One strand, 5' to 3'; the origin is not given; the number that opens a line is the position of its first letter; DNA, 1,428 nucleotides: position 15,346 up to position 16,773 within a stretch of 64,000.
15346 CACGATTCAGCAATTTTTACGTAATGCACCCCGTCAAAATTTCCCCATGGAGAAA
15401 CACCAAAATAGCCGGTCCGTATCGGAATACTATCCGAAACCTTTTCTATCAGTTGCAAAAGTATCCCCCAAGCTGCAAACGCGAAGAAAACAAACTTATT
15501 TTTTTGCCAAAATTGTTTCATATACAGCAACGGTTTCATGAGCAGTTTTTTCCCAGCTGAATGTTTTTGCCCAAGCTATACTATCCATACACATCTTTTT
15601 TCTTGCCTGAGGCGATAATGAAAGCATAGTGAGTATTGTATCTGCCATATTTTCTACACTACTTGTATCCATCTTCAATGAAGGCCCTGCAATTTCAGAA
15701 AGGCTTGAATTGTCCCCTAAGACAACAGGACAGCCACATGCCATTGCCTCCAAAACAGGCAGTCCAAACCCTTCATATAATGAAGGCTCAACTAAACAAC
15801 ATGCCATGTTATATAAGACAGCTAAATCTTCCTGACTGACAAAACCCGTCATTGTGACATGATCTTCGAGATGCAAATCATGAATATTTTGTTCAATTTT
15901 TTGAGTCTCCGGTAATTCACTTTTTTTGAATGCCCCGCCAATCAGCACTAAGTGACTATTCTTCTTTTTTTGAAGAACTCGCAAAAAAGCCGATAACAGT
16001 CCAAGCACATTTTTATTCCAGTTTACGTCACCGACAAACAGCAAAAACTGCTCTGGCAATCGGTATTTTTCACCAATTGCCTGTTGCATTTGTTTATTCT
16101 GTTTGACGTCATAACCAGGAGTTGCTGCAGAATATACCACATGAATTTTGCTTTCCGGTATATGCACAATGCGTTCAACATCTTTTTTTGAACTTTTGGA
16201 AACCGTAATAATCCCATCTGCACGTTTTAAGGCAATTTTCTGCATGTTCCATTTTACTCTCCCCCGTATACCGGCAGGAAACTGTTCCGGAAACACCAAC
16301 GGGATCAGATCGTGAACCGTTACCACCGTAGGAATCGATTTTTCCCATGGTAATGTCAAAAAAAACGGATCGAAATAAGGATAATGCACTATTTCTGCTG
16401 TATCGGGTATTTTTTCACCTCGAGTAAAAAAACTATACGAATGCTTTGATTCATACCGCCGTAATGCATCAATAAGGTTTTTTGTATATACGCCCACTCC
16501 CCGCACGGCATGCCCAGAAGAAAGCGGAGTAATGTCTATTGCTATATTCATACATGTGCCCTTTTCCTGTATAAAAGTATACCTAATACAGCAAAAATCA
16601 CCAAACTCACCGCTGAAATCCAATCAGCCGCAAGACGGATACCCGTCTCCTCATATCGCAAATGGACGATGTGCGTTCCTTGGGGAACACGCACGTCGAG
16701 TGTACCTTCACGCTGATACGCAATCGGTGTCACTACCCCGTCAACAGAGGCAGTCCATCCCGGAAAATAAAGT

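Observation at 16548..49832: Four-member expansion of a 'PTPS-related'-like polytopic membrane family, each member next to a GT2 lipid-phosphate-sugar-synthase-like gene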

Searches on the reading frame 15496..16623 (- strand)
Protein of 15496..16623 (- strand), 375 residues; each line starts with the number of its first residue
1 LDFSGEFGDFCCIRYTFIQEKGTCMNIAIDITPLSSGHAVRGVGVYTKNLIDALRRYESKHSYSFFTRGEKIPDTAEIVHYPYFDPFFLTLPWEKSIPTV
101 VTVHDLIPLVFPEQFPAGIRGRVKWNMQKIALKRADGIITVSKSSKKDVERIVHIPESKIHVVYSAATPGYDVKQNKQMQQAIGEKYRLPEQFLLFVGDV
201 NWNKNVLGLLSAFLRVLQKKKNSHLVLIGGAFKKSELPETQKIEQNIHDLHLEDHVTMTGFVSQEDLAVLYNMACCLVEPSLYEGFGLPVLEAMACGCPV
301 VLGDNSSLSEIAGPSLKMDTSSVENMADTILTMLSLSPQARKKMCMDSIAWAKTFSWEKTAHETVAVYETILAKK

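Call 10: search_protein_families(library=ncbifam, proteins=[window:15496-16623:-], max_evalue=0.01)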
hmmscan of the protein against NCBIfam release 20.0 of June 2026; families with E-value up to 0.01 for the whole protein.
window:15496-16623:- (375 aa): 38 families (the best 25 are shown)
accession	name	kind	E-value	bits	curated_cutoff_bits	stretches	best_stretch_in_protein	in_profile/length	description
TIGR04047.1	MSMEG_0565_glyc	hypoth_equivalog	7.5e-31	107.5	259.85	1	127-369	131-372/373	MSMEG_0565 family glycosyltransferase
TIGR02149.1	glgA_Coryne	subfamily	1.4e-30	106.7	302.4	1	96-372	106-391/391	glycogen synthase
TIGR04157.1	glyco_rSAM_CFB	subfamily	1.4e-25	90.1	400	1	127-315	162-342/406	TIGR04157 family glycosyltransferase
NF038295.1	EPS_HpsP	equivalog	1.2e-23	83.8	550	1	170-372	184-388/388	hormogonium polysaccharide biosynthesis glycosyltransferase HpsP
TIGR03449.1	mycothiol_MshA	equivalog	4.7e-23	81.7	462.5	1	132-372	162-404/406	D-inositol-3-phosphate glycosyltransferase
TIGR03999.1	thiol_BshA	equivalog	6.8e-22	77.9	273.7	1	128-372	138-374/375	N-acetyl-alpha-D-glucosaminyl L-malate synthase BshA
NF041010.1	glycosy_Agl16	equivalog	9.1e-18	64.2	575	1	86-371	94-351/352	glycosylation protein Agl16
TIGR03088.1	stp2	hypoth_equivalog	4.1e-17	62.3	409.05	1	138-372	140-374/374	TIGR03088 family PEP-CTERM/XrtA system glycosyltransferase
NF041876.1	EPS_EpsE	equivalog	1.2e-14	54.4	400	1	194-334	217-359/389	exopolysaccharide biosynthesis GT4 family glycosyltransferase EpsE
NF012028.0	PRK15484.1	subfamily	2.6e-14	53.1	618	1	154-312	157-316/380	lipopolysaccharide N-acetylglucosaminyltransferase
NF053787.1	GlcN_PG_synth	equivalog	1.5e-13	50.4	480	1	183-372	187-360/361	N-acetylglucosaminyl phosphatidylglycerol synthase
NF050063.1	ProtGlycPglJ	equivalog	3.2e-13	49.6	500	1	126-307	136-299/363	N-acetylgalactosamine-N,N'-diacetylbacillosaminyl-diphospho-undecaprenol 4-alpha-N-acetylgalactosaminyltransferase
TIGR04063.1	stp3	hypoth_equivalog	2.9e-11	42.9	442.05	1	118-372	141-396/397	TIGR04063 family PEP-CTERM/XrtA system glycosyltransferase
NF047684.1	TeichurnBiosyTuaC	equivalog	3.3e-11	42.7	550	1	95-371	131-389/391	teichuronic acid biosynthesis protein TuaC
NF049988.1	MGlcDAGSynMgs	equivalog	9.6e-11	41.7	400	1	171-302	195-318/398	alpha-monoglucosyldiacylglycerol synthase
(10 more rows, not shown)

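Call 68: search_protein_families(library=pfam, proteins=[window:15496-16623:-], max_evalue=0.001)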
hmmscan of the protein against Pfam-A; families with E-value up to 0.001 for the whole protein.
window:15496-16623:- (375 aa): 6 families
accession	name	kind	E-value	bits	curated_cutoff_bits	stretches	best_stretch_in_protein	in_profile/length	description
PF00534.26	Glycos_transf_1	-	7.9e-31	107.3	26.4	1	190-342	14-163/172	Glycosyl transferases group 1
PF13692.12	Glyco_trans_1_4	-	2.2e-26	93.3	27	1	193-334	3-140/142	Glycosyl transferases group 1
PF13439.12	Glyco_transf_4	-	2.9e-15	57.1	28.5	1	77-165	74-164/170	Glycosyltransferase Family 4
PF20706.3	GT4-conflict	-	6.2e-11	42.3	26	1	128-316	140-324/385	Family 4 Glycosyltransferase in conflict systems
PF13579.12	Glyco_trans_4_4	-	4.7e-08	34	29.7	1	79-164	77-156/158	Glycosyl transferase 4-like domain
PF13524.12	Glyco_trans_1_2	-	0.00092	19.6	25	0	213-313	5-90/144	Glycosyl transferase-like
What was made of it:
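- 15496..16623 (-): GT4 (GT-B fold) immediately after A, 4-nt overlap with the 351-aa gene call. Glycos_transf_1 and Glyco_transf_4 (call 68).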
